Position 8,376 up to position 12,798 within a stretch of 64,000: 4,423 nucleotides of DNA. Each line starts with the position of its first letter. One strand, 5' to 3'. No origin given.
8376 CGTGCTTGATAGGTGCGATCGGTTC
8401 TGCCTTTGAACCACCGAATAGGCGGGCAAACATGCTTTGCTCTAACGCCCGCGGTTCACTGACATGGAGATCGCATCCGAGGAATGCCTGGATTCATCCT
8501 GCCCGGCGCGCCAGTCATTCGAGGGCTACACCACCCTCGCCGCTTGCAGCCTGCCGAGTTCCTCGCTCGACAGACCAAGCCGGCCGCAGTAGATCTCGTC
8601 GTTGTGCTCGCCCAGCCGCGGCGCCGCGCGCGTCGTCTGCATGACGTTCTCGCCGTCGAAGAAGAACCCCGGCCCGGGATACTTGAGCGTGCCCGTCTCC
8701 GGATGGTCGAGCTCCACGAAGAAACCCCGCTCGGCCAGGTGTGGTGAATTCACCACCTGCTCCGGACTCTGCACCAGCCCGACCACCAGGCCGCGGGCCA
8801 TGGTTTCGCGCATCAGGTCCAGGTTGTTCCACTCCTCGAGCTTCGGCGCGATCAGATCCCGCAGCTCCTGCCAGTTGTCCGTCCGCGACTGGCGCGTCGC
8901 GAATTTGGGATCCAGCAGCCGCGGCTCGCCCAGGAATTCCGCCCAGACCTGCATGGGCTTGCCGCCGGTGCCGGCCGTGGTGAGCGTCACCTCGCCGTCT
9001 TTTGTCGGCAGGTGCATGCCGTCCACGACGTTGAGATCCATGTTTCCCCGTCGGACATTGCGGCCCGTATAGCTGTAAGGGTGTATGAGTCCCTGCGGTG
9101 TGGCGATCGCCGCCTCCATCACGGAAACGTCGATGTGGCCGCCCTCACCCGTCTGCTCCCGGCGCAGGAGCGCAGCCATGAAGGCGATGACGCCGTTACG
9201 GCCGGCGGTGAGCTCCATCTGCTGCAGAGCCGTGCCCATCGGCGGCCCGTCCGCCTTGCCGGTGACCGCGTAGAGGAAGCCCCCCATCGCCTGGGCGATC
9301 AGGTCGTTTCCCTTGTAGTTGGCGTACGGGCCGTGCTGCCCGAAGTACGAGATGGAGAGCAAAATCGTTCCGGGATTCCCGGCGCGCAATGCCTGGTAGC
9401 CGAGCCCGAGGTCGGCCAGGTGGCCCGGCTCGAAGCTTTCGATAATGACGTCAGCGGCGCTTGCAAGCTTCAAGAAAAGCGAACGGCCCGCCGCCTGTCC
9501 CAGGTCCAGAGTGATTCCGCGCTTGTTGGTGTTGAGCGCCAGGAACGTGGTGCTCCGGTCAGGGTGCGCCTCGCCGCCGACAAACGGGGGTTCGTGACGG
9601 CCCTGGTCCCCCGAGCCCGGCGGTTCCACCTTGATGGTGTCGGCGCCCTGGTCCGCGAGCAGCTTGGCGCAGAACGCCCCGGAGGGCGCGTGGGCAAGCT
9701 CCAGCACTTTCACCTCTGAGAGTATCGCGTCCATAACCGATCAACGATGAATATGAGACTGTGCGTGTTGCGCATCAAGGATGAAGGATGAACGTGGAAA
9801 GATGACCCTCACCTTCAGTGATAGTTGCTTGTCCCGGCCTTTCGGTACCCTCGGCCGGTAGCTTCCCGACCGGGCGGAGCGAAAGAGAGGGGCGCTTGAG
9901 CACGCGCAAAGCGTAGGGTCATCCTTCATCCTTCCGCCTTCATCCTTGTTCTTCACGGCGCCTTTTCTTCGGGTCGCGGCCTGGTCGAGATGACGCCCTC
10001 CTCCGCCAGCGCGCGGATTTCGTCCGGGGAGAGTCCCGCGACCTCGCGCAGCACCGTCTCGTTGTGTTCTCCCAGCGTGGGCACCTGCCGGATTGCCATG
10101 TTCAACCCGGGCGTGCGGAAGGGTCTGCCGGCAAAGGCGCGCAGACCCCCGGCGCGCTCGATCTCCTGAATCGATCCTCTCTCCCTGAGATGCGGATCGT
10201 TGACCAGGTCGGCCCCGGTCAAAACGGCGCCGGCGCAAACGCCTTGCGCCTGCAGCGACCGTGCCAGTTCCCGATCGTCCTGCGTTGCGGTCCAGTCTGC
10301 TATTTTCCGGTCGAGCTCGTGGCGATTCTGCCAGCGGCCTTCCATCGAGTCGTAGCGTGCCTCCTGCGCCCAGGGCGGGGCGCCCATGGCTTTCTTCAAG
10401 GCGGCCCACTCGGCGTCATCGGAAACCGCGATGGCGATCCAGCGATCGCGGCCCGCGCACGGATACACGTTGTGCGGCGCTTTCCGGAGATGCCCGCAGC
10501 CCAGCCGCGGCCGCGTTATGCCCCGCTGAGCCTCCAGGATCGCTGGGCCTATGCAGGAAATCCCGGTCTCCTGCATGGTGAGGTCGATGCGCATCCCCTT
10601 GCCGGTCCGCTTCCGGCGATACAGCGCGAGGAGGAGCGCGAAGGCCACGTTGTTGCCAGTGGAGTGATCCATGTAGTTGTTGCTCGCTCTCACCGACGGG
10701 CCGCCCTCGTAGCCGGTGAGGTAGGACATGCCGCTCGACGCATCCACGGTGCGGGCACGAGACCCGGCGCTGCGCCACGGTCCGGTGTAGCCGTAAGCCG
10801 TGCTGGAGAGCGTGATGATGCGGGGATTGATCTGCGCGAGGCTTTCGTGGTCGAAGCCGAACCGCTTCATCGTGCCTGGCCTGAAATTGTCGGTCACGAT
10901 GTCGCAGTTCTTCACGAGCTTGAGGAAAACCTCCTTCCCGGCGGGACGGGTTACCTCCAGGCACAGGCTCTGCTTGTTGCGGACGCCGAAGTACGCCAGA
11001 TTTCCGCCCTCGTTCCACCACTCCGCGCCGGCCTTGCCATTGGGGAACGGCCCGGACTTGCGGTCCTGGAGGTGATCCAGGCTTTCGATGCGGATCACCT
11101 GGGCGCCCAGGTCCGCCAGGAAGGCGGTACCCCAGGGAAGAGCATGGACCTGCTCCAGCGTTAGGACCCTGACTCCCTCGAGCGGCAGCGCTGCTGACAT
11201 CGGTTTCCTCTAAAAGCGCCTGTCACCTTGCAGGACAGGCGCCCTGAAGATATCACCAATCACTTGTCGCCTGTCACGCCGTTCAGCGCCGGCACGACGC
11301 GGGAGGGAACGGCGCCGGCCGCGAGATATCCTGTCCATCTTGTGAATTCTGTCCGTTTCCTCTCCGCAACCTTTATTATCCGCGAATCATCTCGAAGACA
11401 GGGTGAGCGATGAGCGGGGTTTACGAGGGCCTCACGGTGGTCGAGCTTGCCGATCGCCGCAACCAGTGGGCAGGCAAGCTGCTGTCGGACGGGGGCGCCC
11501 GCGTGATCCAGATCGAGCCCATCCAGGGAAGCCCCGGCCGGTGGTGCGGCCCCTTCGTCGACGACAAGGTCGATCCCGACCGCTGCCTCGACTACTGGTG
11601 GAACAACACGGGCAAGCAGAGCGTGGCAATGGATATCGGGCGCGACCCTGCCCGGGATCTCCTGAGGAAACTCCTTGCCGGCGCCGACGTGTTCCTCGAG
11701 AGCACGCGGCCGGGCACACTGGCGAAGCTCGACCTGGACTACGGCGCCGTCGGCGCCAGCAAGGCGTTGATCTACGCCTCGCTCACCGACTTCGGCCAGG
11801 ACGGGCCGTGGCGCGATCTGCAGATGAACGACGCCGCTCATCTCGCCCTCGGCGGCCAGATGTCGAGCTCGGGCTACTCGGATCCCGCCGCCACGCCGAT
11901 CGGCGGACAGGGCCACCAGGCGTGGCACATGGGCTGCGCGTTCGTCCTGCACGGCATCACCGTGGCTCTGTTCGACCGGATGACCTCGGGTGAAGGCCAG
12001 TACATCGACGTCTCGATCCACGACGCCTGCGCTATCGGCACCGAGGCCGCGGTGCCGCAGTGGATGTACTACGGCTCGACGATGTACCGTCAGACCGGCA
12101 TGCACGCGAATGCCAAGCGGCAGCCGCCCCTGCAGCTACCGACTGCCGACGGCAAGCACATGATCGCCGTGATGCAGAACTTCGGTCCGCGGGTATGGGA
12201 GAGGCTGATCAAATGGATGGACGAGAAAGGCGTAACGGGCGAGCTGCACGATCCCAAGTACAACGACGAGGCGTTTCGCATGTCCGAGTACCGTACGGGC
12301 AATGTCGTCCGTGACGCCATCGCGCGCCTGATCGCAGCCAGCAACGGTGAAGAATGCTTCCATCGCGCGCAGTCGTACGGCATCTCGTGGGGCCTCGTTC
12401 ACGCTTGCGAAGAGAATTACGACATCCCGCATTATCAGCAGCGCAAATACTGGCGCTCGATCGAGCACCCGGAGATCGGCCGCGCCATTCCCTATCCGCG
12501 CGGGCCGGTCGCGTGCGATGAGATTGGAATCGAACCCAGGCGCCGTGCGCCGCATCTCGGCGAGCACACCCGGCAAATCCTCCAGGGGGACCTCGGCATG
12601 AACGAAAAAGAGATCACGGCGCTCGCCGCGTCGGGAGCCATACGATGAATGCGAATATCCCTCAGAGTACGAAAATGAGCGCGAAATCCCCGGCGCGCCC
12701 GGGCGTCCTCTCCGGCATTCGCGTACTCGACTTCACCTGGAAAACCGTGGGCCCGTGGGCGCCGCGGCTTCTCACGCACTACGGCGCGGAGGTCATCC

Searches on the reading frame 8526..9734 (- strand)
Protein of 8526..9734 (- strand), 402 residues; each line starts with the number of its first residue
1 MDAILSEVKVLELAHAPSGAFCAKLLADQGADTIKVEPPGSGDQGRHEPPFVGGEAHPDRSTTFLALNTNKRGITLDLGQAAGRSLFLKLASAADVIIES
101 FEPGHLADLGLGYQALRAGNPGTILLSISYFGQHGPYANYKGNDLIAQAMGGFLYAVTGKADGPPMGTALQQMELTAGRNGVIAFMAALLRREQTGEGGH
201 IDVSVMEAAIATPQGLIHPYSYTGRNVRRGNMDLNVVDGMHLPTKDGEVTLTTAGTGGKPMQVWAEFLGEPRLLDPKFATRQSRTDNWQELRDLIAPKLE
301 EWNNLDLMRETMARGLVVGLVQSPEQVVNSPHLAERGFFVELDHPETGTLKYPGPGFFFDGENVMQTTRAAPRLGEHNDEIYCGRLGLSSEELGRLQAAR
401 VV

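Call 16: search_protein_families(library=pfam, proteins=[window:8526-9734:-], max_evalue=0.00001)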
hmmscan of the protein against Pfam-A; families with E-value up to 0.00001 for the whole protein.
window:8526-9734:- (402 aa): 1 family
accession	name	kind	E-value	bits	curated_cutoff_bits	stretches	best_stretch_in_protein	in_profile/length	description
PF02515.22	CoA_transf_3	-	7e-93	312.1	23.3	1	5-378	1-366/366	CoA-transferase family III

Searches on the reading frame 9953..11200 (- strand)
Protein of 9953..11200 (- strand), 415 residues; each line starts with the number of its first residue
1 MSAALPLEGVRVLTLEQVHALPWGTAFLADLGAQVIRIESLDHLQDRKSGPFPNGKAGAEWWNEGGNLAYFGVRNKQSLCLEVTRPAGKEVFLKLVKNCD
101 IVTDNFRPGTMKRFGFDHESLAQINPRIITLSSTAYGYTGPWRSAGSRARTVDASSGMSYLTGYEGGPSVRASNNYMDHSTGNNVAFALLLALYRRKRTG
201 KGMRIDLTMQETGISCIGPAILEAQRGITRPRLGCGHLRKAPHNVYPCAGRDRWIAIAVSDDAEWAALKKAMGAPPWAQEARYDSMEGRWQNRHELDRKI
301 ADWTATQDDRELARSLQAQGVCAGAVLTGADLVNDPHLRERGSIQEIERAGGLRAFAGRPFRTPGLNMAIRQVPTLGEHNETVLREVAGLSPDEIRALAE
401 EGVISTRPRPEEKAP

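Call 16: search_protein_families(library=pfam, proteins=[window:9953-11200:-], max_evalue=0.00001)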
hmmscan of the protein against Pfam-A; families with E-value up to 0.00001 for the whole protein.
window:9953-11200:- (415 aa): 1 family
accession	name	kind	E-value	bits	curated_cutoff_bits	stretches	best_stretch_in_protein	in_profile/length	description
PF02515.22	CoA_transf_3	-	4.3e-95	319.4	23.3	1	7-380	1-366/366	CoA-transferase family III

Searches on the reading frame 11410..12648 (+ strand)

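Call 16: search_protein_families(library=pfam, proteins=[window:11410-12648:+], max_evalue=0.00001)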
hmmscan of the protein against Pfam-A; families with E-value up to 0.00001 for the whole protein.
window:11410-12648:+ (412 aa): 1 family
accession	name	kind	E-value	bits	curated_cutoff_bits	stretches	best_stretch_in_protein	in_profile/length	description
PF02515.22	CoA_transf_3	-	6.5e-62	210.2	23.3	1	7-387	3-366/366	CoA-transferase family III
